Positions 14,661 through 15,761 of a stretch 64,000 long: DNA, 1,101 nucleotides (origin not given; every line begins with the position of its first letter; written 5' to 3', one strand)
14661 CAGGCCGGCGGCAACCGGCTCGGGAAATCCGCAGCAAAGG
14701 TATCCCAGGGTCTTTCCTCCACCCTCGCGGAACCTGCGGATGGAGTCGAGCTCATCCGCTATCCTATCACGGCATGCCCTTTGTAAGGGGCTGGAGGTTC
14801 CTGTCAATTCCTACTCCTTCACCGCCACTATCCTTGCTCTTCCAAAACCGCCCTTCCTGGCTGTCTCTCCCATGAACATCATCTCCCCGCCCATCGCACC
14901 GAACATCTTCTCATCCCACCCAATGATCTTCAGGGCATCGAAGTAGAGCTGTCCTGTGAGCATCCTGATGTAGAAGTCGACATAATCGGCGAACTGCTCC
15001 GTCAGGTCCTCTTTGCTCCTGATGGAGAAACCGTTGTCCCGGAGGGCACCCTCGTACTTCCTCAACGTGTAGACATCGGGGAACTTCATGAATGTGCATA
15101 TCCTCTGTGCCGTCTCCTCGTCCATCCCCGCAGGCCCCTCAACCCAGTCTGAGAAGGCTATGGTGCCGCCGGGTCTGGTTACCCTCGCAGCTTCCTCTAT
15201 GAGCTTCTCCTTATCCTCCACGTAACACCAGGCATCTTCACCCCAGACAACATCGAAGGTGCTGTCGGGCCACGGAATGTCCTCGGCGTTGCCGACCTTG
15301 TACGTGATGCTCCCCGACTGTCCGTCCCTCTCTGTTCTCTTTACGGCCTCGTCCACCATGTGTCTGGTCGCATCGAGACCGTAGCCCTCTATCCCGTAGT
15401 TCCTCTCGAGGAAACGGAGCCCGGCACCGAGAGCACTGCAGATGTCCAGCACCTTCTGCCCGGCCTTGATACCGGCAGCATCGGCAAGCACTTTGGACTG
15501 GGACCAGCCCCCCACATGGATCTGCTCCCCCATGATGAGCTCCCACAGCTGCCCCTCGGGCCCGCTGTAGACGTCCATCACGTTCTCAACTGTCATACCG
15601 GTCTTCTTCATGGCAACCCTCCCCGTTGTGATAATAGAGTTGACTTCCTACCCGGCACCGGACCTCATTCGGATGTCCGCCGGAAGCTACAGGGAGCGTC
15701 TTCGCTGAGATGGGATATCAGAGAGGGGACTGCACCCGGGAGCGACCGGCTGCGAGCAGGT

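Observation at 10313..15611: Translationally coupled operon: SAM methyltransferase, three HAD/BCR-type radical-enzyme modules and one ATPase activase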

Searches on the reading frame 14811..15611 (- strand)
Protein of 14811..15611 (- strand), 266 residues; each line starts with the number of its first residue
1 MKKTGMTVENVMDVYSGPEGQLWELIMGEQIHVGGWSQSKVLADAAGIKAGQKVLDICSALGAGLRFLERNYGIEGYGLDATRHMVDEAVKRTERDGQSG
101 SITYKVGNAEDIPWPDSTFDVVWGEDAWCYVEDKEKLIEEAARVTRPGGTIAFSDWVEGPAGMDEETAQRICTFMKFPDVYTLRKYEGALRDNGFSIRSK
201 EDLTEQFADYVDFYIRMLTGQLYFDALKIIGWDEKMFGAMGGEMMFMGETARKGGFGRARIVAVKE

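Call 3: search_protein_families(library=pfam, proteins=[window:14811-15611:-], max_evalue=0.01)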
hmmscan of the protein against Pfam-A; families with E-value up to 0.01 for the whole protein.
window:14811-15611:- (266 aa): 7 families
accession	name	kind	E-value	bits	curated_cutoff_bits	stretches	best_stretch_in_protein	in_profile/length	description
PF08241.18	Methyltransf_11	-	2e-18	67.3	21.2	1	55-153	1-95/95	Methyltransferase domain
PF13649.12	Methyltransf_25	-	9e-16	58.8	27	1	54-149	1-97/97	Methyltransferase domain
PF13847.12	Methyltransf_31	-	4.2e-13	49.6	27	1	49-163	2-114/145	Methyltransferase domain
PF13489.12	Methyltransf_23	-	1.9e-11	44.4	27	1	44-199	15-163/164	Methyltransferase domain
PF01209.24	Ubie_methyltran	-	5.1e-11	42.8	20.1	1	29-152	29-150/233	ubiE/COQ5 methyltransferase family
PF08242.18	Methyltransf_12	-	2.9e-07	31.6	30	1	55-151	1-98/98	Methyltransferase domain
PF07021.18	MetW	-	8.1e-05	22.8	21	1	48-146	11-103/193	Methionine biosynthesis protein MetW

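Call 4: search_protein_families(library=ncbifam, proteins=[window:14811-15611:-], max_evalue=0.01)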
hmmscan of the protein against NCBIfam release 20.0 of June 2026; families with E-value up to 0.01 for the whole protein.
window:14811-15611:- (266 aa): 28 families (the best 25 are shown)
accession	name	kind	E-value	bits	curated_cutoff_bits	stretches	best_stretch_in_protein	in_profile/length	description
NF045667.1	MTase_DVU1556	equivalog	1e-22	80.6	155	1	31-210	3-175/213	DVU_1556 family methyltransferase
NF041675.1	sarc_dimgly_tmase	equivalog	1.8e-16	60.9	550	1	44-208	60-223/278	sarcosine/dimethylglycine N-methyltransferase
NF008823.0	PRK11873.1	subfamily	3.9e-16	59.3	263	1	45-159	72-187/272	arsenite methyltransferase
NF041537.1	ArsM_AhpD_UU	exception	1.6e-14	53.5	510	1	47-175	73-201/345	arsenite methyltransferase/AhpD domain selenoprotein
NF047649.1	MTase_UXPK_star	exception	4.1e-14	52.3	460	1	48-171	75-198/283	methyltransferase/UXPK-star double selenoprotein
TIGR01934.1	MenG_MenH_UbiE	subfamily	1.7e-12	47.1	158.35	1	42-154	31-142/223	ubiquinone/menaquinone biosynthesis methyltransferase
NF001240.0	PRK00216.1-1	equivalog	6.8e-12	45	378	1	41-152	54-167/251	bifunctional demethylmenaquinone methyltransferase/2-methoxy-6-polyprenyl-1,4-benzoquinol methylase UbiE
NF040539.1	AST_met_ArsM_2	exception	7.8e-12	45.6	240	1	51-157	57-167/262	putative arsinothricin biosynthesis methyltransferase ArsM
NF045823.1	PthPhpthDimycoMt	equivalog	1.5e-11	44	300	1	50-156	66-169/256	phthiotriol/phenolphthiotriol dimycocerosates methyltransferase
NF007610.0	PRK10258.1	equivalog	8e-11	41.7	342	1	41-159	33-144/251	malonyl-ACP O-methyltransferase BioC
NF045825.1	FAmtase_mtf2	equivalog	8.3e-11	41.6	400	1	50-156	58-161/248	fatty-acid O-methyltransferase Mtf2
NF041536.1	ArsM_DUF2284_UU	exception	2e-10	39.6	575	1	48-174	74-200/459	arsenite methyltransferase/DUF2284 domain selenoprotein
TIGR02752.1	MenG_heptapren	equivalog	3.3e-10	39.9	419.85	1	46-152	41-148/231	demethylmenaquinone methyltransferase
NF045882.1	PLipidMtase_Leg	equivalog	1.7e-09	37.8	390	1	8-155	6-145/207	phospholipid N-methyltransferase PmtA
NF052510.1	methyltran_MpqE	exception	2.1e-09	37.1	335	1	42-152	38-150/234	methyl-plastoquinone biosynthesis methyltransferase MpqE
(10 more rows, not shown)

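Call 29: search_solved_structures(query=window:14811-15611:-, max_evalue=0.001, show_alignments=1)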
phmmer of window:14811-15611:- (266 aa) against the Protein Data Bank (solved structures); distinct sequences matched with E-value up to 0.001: 33.
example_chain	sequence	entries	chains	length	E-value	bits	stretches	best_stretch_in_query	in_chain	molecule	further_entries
5wp5_A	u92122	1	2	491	2.5e-21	79.4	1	23-210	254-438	Phosphomethylethanolamine N-methyltransferase 2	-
5wp4_A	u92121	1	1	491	6.6e-21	78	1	23-209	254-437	Phosphoethanolamine N-methyltransferase 1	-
4krh_A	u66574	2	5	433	5.2e-16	62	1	23-209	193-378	Phosphoethanolamine N-methyltransferase 2 | Phospholethanolamine N-methyltransferase 2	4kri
2o57_A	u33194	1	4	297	5.8e-16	61.8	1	34-195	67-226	putative sarcosine dimethylglycine methyltransferase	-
3bus_A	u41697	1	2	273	6.3e-16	61.7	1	46-158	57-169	Methyltransferase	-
6f5z_A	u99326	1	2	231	2.2e-14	56.7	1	36-202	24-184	24-sterol C-methyltransferase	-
3uj6_A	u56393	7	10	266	3e-14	56.2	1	17-206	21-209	Phosphoethanolamine N-methyltransferase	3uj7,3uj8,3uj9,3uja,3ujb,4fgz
3ujd_A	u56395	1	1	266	4.4e-14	55.7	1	21-206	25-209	Phosphoethanolamine N-methyltransferase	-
3ujc_A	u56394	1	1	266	6e-14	55.2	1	17-206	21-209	Phosphoethanolamine N-methyltransferase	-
4mwz_A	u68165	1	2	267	8.6e-14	54.7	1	15-206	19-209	Phosphoethanolamine N-methyltransferase, putative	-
4iv0_A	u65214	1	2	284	1e-13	54.4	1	15-205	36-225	Phosphoethanolamine N-methyltransferase, putative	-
6uv6_A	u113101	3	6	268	1.5e-13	53.9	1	51-205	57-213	D-glucose O-methyltransferase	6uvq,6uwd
4iv8_A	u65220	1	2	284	3.3e-13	52.8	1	15-212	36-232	Phosphoethanolamine N-methyltransferase,putative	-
4r6w_A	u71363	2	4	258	3.5e-13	52.7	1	17-206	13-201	Phosphoethanolamine N-methyltransferase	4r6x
4ine_A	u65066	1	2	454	2e-12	50.2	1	30-167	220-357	Protein PMT-2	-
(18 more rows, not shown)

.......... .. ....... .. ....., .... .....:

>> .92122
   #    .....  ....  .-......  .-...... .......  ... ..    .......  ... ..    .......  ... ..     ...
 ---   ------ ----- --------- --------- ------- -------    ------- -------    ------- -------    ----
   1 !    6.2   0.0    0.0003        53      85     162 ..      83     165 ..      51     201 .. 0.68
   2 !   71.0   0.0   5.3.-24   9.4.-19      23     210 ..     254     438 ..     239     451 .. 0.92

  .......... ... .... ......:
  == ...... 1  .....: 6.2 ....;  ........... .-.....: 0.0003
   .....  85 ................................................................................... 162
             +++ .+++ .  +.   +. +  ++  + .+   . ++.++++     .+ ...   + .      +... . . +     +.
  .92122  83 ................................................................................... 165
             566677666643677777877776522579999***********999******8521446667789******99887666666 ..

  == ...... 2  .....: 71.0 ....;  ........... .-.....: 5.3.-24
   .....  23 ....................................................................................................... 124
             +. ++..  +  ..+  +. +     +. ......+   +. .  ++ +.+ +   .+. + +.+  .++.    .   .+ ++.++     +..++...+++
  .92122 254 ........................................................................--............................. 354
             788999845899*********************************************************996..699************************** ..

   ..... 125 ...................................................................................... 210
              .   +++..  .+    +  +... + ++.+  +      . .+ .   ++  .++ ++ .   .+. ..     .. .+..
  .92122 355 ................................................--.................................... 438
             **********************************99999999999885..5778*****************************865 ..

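Call 70: find_homologous_proteins(query=window:14811-15611:-, max_evalue=1e-15)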
Query window:14811-15611:- (266 aa): 2986 proteins with E <= 1e-15 among 4096 candidates; the best 120 are listed.
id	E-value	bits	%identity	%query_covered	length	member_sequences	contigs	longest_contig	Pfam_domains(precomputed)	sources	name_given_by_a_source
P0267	6.9e-173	591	96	100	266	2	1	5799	PF13847.13,PF13489.13,PF13649.13,PF01209.25,PF08241.19,PF08242.19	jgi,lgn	-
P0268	1.7e-150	518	85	100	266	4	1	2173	PF13847.13,PF13489.13,PF13649.13,PF01209.25,PF08241.19,PF08242.19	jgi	jgi:ubiquinone/menaquinone biosynthesis C-methylase UbiE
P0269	1.1e-147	509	82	100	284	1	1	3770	PF13847.13,PF13489.13,PF13649.13,PF01209.25,PF08241.19,PF08242.19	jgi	jgi:SAM-dependent methyltransferase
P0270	3.6e-147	507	83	100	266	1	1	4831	PF13847.13,PF13489.13,PF13649.13,PF01209.25,PF08241.19,PF08242.19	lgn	-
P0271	3.2e-146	504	82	100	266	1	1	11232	PF13847.13,PF13489.13,PF13649.13,PF01209.25,PF08241.19,PF08242.19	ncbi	-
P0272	2.0e-144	498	80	100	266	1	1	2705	PF13847.13,PF13489.13,PF13649.13,PF01209.25,PF08241.19,PF08242.19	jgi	jgi:ubiquinone/menaquinone biosynthesis C-methylase UbiE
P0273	2.9e-143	494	80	100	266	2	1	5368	PF13847.13,PF13489.13,PF13649.13,PF01209.25,PF08241.19,PF08242.19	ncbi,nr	ncbi:MAG: methyltransferase domain-containing protein [Candidatus Aegiribacteria sp.]|nr:methyltrans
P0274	1.5e-139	482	78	100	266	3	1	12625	PF13847.13,PF13489.13,PF13649.13,PF01209.25,PF08241.19,PF08242.19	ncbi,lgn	-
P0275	6.8e-139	480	77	100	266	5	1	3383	PF13847.13,PF13489.13,PF13649.13,PF01209.25,PF08241.19,PF08242.19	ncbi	-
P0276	1.2e-138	479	79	100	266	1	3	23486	PF13847.13,PF13489.13,PF13649.13,PF01209.25,PF08241.19,PF08242.19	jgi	-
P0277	1.2e-138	479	78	100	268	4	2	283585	PF13847.13,PF13489.13,PF13649.13,PF01209.25,PF08241.19,PF08242.19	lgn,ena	-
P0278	1.1e-137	476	78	98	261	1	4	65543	PF13847.13,PF13489.13,PF13649.13,PF01209.25,PF08241.19,PF08242.19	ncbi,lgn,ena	-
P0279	1.2e-137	476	79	98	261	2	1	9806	PF13847.13,PF13489.13,PF13649.13,PF01209.25,PF08241.19,PF08242.19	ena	-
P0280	2.1e-137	475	77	100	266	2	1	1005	PF13847.13,PF13489.13,PF13649.13,PF01209.25,PF08241.19,PF08242.19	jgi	jgi:SAM-dependent methyltransferase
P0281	1.6e-136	472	78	98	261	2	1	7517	PF13847.13,PF13489.13,PF13649.13,PF01209.25,PF08241.19,PF08242.19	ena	-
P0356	7.1e-104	365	62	100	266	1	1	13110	PF13847.13,PF13489.13,PF02353.27,PF13649.13,PF01209.25,PF08241.19,PF08242.19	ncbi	ncbi:class I SAM-dependent methyltransferase [Myxococcota bacterium]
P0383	4.3e-101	356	61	100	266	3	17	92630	PF13847.13,PF13489.13,PF13649.13,PF01209.25,PF08241.19,PF08242.19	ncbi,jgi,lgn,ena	jgi:ubiquinone/menaquinone biosynthesis C-methylase UbiE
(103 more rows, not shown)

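Call 71: find_encoding_contigs(protein=P0383, flank=8000, max_places=2)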
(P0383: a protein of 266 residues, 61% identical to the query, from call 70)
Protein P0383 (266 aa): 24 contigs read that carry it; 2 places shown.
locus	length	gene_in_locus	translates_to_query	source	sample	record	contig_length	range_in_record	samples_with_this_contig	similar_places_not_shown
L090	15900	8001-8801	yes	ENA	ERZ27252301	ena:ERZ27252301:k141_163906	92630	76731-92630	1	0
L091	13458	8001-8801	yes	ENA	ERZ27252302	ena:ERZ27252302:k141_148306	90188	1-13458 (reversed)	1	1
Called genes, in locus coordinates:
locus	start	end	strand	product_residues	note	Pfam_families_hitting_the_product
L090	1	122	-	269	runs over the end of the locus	PF04055:Radical_SAM (weak)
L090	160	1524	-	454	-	PF13374:TPR_10 (faint), PF00515:TPR_1 (faint), PF13424:TPR_12, PF13424:TPR_12, PF14938:SNAP (weak), PF13424:TPR_12, PF17874:TPR_MalT, PF13424:TPR_12, +5 more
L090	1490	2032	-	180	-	-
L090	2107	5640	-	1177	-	PF01855:POR_N, PF17147:PFOR_II, PF01558:POR, PF10371:EKR, PF00037:Fer4 (faint), PF12838:Fer4_7, PF13237:Fer4_10, PF13484:Fer4_16 (weak), +3 more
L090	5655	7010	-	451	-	PF01336:tRNA_anti-codon, PF00152:tRNA-synt_2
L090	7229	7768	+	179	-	-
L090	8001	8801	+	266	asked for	PF01209:Ubie_methyltran, PF13489:Methyltransf_23, PF13847:Methyltransf_31, PF08241:Methyltransf_11, PF08242:Methyltransf_12, PF13649:Methyltransf_25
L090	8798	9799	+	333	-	PF06050:HGD-D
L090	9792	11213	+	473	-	PF06050:HGD-D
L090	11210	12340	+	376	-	PF06050:HGD-D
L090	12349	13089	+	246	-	PF01869:BcrAD_BadFG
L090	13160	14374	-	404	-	-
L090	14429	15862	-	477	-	-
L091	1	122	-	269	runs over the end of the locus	PF04055:Radical_SAM (weak)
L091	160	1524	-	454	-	PF13374:TPR_10 (faint), PF00515:TPR_1 (faint), PF13424:TPR_12, PF13424:TPR_12, PF14938:SNAP (weak), PF13424:TPR_12, PF17874:TPR_MalT, PF13424:TPR_12, +5 more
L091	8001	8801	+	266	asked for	PF01209:Ubie_methyltran, PF13489:Methyltransf_23, PF13847:Methyltransf_31, PF08241:Methyltransf_11, PF08242:Methyltransf_12, PF13649:Methyltransf_25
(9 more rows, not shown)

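Call 72: find_encoding_contigs(protein=P0356, flank=8000, max_places=1)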
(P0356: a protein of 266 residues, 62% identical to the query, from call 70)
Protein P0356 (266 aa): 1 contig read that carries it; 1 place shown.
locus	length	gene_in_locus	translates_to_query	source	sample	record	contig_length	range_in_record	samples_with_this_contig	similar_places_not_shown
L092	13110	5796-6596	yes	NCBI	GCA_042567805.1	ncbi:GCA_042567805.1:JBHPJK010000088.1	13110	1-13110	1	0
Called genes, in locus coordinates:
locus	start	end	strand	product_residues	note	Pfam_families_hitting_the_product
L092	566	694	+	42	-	-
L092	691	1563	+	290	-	PF02195:ParB_N, PF17762:HTH_ParB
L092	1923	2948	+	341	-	PF13814:Replic_Relax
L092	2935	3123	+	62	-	-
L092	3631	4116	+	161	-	-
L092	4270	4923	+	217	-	PF03460:NIR_SIR_ferr, PF01077:NIR_SIR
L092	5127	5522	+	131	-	-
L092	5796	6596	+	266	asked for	PF01209:Ubie_methyltran, PF02353:CMAS (faint), PF13489:Methyltransf_23 (weak), PF13847:Methyltransf_31, PF08241:Methyltransf_11, PF08242:Methyltransf_12 (weak), PF13649:Methyltransf_25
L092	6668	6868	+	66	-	PF12728:HTH_17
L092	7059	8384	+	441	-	PF00512:HisKA (faint), PF02518:HATPase_c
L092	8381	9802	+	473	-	PF00072:Response_reg, PF00158:Sigma54_activat, PF14532:Sigma54_activ_2, PF25601:AAA_lid_14, PF02954:HTH_8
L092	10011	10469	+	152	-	PF00072:Response_reg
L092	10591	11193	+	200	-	PF01257:2Fe-2S_thioredx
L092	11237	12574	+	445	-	PF02812:ELFV_dehydrog_N, PF00208:ELFV_dehydrog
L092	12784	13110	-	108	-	PF01695:IstB_IS21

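Call 113: search_protein_families(library=pfam, proteins=[L090:7229-7768:+], max_evalue=0.001)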
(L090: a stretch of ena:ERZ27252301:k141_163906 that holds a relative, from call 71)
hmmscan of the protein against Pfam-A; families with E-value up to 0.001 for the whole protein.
L090:7229-7768:+ (179 aa): 0 families

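Call 116: predict_structure(alignment_id=A4)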
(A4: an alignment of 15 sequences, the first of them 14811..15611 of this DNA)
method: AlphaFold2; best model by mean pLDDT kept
length: 266 residues; sequences in the alignment: 15
mean_pLDDT: 91.2   pTM: 0.89
mean pLDDT of the five models: 91.2, 87.7, 87.5, 87.0, 84.9
residues with pLDDT >= 90: 179; 70-90: 82; 50-70: 5; < 50: 0
segments of 3 or more residues with pLDDT < 50: none
pLDDT, mean of each block of 10 residues (from residue 1): 80 81 82 83 97 87 91 95 89 91 92 97 85 94 98 95 94 91 96 98 94 89 90 87 93 96 98
secondary structure, 60 per line:
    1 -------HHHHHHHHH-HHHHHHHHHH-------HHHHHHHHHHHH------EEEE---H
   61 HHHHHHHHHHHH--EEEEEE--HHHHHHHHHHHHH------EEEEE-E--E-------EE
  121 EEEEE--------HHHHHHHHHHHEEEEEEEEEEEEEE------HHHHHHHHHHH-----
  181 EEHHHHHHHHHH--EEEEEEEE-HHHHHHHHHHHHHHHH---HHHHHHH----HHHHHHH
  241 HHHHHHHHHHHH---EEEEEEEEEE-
elements in order: H8-16 H18-27 H35-46 E53-56 H60-72 E75-80 H83-95 E102-106 E119-125 H134-144 E145-158 H165-175 H183-192 E195-202 H204-219 H223-229 H234-252 E256-265

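Call 118: fold_search(model_id=the predicted structure, library=pdb)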
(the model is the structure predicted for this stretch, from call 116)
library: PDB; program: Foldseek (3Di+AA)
matches with E <= 10: 1991; with E <= 0.001: 1368
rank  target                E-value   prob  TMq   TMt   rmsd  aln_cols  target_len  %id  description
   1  2o57_A                1.6e-20  1.00  0.84  0.80   3.0       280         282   20  Crystal Structure of a putative sarcosine dimethylglycine methyltransferase from Galdieria sulphuraria (released 2006-12-19)
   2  5wp5_B                2.5e-20  1.00  0.81  0.49   3.8       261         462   23  Arabidopsis thaliana phosphoethanolamine N-methyltransferase 2 (AtPMT2) in complex with SAH (released 2017-11-15)
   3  2o57_B                4.1e-20  1.00  0.75  0.73   2.7       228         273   22  Crystal Structure of a putative sarcosine dimethylglycine methyltransferase from Galdieria sulphuraria (released 2006-12-19)
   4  5wp4                  4.6e-20  1.00  0.85  0.48   2.4       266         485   21  Arabidopsis thaliana phosphoethanolamine N-methyltransferase 1 (AtPMT1, XIOPTL) in complex with SAH and phosphocholine (released 2017-11-15)
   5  2o57_D                5.5e-20  1.00  0.75  0.76   2.7       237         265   22  Crystal Structure of a putative sarcosine dimethylglycine methyltransferase from Galdieria sulphuraria (released 2006-12-19)
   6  6uv6_C                8.5e-20  1.00  0.73  0.74   3.1       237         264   18  AtmM with bound rebeccamycin analogue (released 2020-11-25)
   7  6uvq_A                9.7e-20  1.00  0.73  0.75   3.0       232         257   19  Crystal structure of Apo AtmM (released 2020-11-25)
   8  2o57_C                1.1e-19  1.00  0.83  0.81   2.4       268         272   19  Crystal Structure of a putative sarcosine dimethylglycine methyltransferase from Galdieria sulphuraria (released 2006-12-19)
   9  5wp5_A                1.2e-19  1.00  0.82  0.49   3.8       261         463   23  Arabidopsis thaliana phosphoethanolamine N-methyltransferase 2 (AtPMT2) in complex with SAH (released 2017-11-15)
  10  6uv6_A                1.6e-19  1.00  0.75  0.76   2.7       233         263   19  AtmM with bound rebeccamycin analogue (released 2020-11-25)
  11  3bus_B                2.0e-19  1.00  0.74  0.81   3.1       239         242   20  Crystal Structure of RebM (released 2008-03-25)
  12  3ujb_A                3.6e-19  1.00  0.82  0.85   2.8       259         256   22  Phosphoethanolamine methyltransferase from Plasmodium falciparum in complex with SAH and phosphoethanolamine (released 2011-11-30)
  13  5gm1_E                3.6e-19  1.00  0.73  0.70  12.9       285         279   21  Crystal structure of methyltransferase TleD complexed with SAH (released 2016-09-28)
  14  5gm1_B                4.6e-19  1.00  0.70  0.67  13.1       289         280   20  Crystal structure of methyltransferase TleD complexed with SAH (released 2016-09-28)
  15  3uj6                  4.9e-19  1.00  0.84  0.86   3.4       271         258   22  SeMet Phosphoethanolamine methyltransferase from Plasmodium falciparum in complex with SAM and PO4 (released 2011-11-30)
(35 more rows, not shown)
